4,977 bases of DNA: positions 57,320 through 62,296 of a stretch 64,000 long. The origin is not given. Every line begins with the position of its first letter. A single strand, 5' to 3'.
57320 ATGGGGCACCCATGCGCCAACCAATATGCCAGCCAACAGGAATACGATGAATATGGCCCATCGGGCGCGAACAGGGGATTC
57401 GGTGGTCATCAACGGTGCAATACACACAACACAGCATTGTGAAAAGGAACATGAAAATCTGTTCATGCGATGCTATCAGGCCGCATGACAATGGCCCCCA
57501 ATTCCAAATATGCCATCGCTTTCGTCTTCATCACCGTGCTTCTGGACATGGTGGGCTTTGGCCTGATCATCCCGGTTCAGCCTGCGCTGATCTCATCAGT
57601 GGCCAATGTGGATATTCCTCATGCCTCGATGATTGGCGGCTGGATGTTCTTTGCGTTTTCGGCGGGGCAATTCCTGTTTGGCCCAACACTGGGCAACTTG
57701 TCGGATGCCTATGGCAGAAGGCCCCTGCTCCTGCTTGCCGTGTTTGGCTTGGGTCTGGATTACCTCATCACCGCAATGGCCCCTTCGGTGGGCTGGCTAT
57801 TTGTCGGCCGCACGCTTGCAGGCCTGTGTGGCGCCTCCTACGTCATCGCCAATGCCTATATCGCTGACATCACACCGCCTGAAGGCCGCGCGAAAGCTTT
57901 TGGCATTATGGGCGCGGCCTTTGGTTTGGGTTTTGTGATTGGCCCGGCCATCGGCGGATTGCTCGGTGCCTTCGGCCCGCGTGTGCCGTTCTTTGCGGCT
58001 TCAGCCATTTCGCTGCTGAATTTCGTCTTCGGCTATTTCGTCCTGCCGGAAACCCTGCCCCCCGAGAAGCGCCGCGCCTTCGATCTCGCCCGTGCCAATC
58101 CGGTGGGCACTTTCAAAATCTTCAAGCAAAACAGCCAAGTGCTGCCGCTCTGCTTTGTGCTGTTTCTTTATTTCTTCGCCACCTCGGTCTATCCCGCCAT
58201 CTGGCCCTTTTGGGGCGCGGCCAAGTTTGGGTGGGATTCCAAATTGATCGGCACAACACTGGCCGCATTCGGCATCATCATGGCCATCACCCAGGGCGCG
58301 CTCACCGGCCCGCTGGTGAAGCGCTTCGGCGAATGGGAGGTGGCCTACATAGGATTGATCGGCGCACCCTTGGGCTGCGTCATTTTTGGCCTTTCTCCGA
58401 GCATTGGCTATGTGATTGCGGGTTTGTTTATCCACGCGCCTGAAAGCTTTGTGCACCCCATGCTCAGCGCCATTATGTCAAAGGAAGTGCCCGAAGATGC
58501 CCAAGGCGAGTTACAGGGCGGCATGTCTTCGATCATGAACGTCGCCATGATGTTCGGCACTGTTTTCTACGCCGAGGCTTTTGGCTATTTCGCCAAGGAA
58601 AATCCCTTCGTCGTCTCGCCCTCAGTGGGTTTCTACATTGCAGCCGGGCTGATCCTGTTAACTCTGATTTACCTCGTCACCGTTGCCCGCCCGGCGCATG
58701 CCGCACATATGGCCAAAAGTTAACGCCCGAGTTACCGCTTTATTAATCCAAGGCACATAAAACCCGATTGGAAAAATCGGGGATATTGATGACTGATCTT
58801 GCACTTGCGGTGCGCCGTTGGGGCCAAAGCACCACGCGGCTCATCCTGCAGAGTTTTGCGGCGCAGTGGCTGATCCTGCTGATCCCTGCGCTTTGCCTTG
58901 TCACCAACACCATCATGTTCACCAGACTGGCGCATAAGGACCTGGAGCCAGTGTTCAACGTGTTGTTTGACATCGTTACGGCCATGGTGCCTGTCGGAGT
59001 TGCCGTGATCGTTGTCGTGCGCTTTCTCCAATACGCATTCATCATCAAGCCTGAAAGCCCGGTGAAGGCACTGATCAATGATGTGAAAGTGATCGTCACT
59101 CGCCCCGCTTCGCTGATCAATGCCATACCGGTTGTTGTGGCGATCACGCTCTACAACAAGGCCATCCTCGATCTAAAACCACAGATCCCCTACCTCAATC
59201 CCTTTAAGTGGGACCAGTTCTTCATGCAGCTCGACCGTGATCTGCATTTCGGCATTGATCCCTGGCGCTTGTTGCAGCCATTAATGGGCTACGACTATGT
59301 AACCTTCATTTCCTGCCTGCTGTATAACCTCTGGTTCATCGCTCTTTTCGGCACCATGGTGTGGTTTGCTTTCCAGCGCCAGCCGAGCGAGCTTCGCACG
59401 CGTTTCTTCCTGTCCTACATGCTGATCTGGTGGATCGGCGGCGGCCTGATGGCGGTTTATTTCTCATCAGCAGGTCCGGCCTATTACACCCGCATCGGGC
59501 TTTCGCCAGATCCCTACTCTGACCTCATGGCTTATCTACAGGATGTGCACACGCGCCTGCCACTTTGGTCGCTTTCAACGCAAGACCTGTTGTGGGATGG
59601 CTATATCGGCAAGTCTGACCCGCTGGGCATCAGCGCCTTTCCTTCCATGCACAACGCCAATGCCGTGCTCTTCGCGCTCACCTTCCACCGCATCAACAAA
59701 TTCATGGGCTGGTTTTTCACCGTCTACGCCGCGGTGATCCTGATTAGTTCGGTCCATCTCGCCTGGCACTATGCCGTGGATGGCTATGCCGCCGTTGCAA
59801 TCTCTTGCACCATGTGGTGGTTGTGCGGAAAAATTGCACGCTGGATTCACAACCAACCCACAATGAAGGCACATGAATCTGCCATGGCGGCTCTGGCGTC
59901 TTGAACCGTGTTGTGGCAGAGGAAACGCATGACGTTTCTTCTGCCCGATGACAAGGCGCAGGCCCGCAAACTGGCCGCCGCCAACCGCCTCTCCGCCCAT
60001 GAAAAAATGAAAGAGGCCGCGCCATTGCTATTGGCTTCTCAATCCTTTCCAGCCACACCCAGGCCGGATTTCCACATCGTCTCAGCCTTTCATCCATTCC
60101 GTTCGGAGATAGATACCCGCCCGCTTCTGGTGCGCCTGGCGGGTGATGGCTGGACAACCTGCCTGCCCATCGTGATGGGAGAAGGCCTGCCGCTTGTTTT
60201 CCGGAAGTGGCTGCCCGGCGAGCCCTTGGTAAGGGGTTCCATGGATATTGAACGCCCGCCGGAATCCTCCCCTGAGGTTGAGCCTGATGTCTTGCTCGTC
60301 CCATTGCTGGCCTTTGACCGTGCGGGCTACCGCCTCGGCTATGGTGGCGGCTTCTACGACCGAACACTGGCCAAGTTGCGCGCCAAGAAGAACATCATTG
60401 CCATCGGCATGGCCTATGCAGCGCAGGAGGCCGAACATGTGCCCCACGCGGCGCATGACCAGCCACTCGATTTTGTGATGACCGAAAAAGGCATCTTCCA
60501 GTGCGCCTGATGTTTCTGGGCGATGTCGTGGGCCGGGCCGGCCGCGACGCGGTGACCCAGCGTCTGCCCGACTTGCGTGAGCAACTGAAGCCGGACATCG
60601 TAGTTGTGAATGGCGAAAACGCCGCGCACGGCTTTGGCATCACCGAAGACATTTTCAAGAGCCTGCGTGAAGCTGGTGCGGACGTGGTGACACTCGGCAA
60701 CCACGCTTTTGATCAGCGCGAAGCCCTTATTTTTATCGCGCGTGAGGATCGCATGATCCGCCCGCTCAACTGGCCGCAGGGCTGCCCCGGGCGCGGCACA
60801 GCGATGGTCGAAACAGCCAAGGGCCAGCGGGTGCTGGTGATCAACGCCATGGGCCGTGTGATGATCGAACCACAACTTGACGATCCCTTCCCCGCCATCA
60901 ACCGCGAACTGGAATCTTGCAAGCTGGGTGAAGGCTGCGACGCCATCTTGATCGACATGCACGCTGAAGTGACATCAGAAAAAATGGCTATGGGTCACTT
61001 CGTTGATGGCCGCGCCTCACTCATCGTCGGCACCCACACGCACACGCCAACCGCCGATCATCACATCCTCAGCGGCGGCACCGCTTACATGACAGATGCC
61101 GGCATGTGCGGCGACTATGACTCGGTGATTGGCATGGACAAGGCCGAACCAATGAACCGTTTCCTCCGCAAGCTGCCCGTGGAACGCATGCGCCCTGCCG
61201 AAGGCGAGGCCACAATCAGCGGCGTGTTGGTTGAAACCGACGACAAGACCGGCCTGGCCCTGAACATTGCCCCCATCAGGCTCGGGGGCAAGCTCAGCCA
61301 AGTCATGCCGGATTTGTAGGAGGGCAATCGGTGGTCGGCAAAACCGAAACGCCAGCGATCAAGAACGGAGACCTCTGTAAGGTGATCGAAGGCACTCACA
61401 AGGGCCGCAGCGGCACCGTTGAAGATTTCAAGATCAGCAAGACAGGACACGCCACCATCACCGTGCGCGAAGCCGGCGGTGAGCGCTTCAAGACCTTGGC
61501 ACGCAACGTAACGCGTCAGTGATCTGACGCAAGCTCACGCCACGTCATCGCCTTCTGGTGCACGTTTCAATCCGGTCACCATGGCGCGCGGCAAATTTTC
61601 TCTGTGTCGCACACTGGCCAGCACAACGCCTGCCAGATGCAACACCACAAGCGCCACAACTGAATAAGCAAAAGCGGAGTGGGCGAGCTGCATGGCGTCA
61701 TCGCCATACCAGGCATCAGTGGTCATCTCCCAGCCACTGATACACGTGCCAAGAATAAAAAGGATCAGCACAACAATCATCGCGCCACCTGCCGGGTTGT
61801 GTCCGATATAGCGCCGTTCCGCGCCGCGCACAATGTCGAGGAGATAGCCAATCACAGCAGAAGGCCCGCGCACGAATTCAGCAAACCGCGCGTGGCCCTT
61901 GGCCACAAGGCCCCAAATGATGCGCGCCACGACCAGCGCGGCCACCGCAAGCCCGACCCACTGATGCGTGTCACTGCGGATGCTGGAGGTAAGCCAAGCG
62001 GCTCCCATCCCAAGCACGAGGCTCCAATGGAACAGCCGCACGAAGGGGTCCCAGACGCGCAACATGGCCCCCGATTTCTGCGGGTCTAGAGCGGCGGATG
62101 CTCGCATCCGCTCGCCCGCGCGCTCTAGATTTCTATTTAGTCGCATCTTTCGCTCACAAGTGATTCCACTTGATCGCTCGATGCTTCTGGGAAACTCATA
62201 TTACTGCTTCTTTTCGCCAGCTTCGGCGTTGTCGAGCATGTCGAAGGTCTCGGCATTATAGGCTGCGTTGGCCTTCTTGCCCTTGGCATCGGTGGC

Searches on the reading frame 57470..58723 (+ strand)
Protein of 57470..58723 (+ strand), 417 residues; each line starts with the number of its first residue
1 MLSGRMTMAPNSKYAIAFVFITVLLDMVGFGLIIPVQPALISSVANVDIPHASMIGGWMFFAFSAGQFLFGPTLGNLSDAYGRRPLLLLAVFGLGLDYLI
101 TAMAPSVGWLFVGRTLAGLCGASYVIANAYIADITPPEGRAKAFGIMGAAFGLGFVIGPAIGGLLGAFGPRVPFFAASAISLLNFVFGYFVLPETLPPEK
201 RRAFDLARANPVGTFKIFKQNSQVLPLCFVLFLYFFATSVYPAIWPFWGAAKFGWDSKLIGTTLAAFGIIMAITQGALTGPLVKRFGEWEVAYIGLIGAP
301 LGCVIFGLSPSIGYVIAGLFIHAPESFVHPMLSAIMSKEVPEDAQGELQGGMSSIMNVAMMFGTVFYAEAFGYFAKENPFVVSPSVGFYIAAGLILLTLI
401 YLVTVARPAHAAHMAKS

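Call 21: search_protein_families(library=pfam, proteins=[window:57470-58723:+])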
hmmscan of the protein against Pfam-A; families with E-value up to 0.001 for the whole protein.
window:57470-58723:+ (417 aa): 2 families
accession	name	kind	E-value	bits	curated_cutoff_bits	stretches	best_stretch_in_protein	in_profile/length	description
PF07690.21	MFS_1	-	1.2e-59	202.4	33.4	2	19-364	1-347/347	Major Facilitator Superfamily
PF05977.19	MFS_3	-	0.00023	20.2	27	1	73-315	64-310/524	Transmembrane secretion effector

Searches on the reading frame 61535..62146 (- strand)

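Call 7: search_protein_families(library=pfam, proteins=[window:61535-62146:-])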
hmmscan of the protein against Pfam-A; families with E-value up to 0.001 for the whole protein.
window:61535-62146:- (203 aa): 1 family
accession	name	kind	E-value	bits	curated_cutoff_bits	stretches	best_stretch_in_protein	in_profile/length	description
PF01292.26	Ni_hydr_CYTB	-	1.5e-21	77.4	30.1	1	31-192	1-179/179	Prokaryotic cytochrome b561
